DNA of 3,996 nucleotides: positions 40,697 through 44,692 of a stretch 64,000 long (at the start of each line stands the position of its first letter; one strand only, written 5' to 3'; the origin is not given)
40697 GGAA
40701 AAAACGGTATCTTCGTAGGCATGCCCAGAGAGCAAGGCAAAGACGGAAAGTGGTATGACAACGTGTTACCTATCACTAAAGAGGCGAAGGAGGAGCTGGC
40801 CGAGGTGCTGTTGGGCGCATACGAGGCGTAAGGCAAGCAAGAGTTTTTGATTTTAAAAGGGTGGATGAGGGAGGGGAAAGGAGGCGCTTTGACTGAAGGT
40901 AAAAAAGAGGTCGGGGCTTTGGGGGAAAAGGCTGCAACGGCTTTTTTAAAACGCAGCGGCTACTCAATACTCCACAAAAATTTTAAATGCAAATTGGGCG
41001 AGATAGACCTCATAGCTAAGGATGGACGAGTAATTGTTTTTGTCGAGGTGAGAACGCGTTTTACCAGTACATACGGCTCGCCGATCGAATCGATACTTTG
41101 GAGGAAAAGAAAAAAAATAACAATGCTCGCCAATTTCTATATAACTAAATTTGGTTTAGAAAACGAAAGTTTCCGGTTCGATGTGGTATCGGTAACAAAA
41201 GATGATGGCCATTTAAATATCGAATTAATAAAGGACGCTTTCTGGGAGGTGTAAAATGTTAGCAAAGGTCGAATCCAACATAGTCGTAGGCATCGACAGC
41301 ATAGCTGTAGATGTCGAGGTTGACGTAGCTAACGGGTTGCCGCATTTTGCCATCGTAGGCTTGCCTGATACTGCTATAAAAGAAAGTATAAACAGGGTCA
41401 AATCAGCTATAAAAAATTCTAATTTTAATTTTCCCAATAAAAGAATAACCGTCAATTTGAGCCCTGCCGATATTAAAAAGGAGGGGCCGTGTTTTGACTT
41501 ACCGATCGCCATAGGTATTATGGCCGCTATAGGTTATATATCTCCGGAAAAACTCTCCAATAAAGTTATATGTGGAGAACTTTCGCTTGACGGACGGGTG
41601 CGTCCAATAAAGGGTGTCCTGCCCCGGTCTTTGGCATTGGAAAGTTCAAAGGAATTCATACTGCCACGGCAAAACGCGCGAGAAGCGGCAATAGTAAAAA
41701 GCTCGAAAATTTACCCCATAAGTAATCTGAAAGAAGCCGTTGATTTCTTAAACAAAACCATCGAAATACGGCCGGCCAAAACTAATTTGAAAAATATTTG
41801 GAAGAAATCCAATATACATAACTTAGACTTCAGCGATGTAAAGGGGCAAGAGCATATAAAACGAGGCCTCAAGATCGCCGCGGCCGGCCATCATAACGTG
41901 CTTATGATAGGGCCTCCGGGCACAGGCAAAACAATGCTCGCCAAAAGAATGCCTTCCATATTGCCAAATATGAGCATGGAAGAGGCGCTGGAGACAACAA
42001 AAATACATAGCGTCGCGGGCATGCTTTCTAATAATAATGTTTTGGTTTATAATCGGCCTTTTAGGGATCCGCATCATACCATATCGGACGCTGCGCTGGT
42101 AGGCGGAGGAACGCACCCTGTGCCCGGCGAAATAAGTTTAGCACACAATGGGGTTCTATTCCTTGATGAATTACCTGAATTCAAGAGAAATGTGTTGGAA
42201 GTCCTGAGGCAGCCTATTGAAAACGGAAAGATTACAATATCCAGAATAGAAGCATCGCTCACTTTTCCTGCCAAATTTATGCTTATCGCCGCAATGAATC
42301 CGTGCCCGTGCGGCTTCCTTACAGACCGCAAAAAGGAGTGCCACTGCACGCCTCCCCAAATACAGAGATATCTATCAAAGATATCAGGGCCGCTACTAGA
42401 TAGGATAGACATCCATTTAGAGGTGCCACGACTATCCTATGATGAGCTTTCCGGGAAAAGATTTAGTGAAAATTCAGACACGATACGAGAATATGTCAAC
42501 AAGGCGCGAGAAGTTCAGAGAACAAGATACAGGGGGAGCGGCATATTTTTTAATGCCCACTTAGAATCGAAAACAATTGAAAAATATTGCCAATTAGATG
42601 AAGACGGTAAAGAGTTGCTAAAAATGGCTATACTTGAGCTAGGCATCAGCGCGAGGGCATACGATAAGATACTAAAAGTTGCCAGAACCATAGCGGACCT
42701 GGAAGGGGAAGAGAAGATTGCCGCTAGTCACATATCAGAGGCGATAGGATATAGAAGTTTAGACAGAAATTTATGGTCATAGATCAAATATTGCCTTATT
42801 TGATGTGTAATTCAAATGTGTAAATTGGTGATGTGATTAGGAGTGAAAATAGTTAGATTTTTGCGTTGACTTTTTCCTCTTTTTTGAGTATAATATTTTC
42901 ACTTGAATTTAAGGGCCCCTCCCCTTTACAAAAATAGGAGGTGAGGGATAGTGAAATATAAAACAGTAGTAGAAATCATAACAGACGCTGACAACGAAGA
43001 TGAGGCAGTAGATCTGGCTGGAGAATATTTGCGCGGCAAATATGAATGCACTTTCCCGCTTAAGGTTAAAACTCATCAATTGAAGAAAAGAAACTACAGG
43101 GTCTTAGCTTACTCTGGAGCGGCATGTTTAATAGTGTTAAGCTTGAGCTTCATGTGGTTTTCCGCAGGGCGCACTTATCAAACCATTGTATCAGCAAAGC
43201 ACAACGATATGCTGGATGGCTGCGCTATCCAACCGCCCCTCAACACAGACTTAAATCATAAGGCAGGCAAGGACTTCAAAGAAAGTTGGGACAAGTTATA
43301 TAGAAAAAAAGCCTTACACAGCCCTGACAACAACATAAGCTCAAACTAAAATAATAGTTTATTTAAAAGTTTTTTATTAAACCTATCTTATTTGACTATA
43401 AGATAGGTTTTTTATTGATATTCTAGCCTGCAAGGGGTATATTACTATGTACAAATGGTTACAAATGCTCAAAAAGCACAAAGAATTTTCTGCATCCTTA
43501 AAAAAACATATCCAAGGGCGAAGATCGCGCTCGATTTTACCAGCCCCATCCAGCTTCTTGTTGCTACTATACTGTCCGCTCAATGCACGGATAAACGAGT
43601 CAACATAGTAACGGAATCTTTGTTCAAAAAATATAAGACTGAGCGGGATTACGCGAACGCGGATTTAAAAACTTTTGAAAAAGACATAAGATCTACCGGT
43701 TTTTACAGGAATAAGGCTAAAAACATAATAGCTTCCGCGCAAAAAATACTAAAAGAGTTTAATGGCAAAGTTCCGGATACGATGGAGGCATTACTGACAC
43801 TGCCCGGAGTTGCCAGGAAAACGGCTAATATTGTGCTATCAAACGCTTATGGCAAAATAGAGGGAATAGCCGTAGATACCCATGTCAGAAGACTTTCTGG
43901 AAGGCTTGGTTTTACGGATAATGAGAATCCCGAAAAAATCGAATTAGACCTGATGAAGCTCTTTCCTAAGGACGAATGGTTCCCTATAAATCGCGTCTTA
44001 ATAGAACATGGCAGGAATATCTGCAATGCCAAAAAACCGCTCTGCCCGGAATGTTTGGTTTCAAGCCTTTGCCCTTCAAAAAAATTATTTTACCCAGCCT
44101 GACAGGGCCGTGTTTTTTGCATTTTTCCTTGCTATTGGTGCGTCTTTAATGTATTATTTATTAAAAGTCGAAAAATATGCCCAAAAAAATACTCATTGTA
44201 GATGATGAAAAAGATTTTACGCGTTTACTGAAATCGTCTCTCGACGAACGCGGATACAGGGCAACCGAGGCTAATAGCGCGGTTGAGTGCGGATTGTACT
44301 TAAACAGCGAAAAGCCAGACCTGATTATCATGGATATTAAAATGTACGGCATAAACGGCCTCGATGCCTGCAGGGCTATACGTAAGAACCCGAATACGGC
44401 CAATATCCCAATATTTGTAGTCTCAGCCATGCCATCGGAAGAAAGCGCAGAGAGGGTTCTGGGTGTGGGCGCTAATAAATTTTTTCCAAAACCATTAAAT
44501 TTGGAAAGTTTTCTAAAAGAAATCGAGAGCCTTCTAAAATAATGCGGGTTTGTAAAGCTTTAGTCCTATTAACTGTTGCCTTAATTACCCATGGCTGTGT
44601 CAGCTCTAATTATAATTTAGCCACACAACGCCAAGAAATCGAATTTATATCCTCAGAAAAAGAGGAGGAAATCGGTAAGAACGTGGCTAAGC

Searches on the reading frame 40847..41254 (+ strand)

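Call 38: search_protein_families(library=pfam, proteins=[window:40847-41254:+], max_evalue=0.01)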
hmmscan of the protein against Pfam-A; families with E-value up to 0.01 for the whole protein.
window:40847-41254:+ (135 aa): 2 families
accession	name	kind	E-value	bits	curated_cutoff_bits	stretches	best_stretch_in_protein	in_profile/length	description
PF02021.23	UPF0102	-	5.2e-27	94.5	23.6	1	26-116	1-80/80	Uncharacterised protein family UPF0102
PF08378.17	NERD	-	1.2e-06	29.4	22.1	1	23-90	2-74/111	Nuclease-related domain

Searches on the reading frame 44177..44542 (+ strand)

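Call 38: search_protein_families(library=pfam, proteins=[window:44177-44542:+], max_evalue=0.01)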
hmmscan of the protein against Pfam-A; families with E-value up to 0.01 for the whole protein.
window:44177-44542:+ (121 aa): 2 families
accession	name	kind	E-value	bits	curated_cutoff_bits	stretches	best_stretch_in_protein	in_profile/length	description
PF00072.30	Response_reg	-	3.5e-25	88.8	30.2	1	5-116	1-110/111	Response regulator receiver domain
PF23198.2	PDE8A_N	-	0.00011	22.6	29.6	1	28-119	39-131/147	PDE8A-like, N-terminal domain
